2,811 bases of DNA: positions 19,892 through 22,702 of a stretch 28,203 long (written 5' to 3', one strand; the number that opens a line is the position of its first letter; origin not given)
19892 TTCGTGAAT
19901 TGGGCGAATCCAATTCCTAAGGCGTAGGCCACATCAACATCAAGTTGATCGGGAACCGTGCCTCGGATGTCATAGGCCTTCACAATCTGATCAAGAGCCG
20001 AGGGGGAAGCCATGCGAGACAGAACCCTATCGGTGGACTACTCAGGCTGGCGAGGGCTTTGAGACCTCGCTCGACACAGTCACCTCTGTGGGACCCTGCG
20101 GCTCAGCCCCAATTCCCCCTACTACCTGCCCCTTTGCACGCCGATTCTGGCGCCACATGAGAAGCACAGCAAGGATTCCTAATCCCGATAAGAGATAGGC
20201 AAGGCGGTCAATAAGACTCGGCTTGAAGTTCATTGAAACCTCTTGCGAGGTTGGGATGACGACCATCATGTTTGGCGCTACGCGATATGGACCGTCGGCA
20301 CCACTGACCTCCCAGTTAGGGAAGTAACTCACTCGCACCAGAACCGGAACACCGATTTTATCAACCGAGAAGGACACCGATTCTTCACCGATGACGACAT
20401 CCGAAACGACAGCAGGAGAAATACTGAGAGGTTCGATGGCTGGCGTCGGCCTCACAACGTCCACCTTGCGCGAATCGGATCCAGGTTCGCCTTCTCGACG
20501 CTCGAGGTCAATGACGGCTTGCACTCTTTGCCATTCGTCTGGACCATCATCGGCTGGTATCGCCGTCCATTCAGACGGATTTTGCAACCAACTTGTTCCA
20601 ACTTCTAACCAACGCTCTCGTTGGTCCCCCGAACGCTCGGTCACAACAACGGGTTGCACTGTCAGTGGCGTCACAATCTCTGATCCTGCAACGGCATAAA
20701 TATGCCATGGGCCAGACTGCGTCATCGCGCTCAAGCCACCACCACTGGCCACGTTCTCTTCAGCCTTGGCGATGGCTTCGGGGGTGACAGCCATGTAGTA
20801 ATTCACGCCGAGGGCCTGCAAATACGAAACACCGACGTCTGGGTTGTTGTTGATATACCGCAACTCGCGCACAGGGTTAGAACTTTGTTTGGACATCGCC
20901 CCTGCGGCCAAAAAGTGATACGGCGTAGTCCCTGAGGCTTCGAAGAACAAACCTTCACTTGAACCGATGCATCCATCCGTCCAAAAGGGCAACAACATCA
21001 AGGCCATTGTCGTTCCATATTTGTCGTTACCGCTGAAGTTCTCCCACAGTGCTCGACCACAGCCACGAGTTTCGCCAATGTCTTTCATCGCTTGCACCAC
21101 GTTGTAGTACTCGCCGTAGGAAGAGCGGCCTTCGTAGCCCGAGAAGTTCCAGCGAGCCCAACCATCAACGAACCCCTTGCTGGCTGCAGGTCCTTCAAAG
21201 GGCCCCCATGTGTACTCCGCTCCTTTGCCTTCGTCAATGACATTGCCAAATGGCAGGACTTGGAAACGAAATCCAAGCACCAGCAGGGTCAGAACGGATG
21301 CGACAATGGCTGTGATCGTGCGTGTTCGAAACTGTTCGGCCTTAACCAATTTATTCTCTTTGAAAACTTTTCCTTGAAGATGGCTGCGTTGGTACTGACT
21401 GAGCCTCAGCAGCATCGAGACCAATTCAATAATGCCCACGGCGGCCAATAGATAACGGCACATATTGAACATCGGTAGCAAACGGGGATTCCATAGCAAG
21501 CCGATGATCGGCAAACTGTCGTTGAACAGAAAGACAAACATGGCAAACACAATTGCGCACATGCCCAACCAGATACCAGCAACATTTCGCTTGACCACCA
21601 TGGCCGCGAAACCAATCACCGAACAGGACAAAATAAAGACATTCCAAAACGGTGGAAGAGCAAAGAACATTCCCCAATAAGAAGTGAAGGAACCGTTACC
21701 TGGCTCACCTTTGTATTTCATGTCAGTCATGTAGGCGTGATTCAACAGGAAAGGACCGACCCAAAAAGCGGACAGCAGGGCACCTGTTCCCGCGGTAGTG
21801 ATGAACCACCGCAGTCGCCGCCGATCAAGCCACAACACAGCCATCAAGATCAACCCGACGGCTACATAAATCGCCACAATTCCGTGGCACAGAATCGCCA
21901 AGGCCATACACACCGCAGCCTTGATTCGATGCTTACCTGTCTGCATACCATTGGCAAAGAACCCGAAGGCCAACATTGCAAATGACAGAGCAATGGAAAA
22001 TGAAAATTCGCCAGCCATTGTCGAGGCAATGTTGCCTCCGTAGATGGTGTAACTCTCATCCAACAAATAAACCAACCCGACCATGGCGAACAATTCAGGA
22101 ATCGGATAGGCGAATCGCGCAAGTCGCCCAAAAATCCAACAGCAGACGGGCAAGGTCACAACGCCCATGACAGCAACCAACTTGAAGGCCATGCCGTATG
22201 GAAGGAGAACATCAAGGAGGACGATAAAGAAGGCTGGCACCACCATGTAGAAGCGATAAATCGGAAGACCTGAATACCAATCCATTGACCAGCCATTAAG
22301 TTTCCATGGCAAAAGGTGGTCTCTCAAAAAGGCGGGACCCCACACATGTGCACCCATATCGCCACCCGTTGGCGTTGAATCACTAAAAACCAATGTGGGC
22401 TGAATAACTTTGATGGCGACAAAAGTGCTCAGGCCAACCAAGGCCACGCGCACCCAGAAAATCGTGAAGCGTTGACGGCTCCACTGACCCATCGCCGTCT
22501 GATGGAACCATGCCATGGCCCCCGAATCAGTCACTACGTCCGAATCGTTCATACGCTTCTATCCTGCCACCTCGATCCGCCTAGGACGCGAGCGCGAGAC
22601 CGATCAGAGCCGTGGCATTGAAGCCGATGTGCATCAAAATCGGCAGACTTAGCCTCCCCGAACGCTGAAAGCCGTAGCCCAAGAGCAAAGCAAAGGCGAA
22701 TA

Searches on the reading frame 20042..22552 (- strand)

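Call 7: search_protein_families(library=pfam, proteins=[window:20042-22552:-])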
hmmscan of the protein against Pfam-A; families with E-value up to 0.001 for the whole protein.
window:20042-22552:- (836 aa): 1 family
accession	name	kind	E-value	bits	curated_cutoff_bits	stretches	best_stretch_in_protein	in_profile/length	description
PF10131.15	PTPS_related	-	3.3e-08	32.9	26.4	1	99-376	1-282/621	6-pyruvoyl-tetrahydropterin synthase related domain; membrane protein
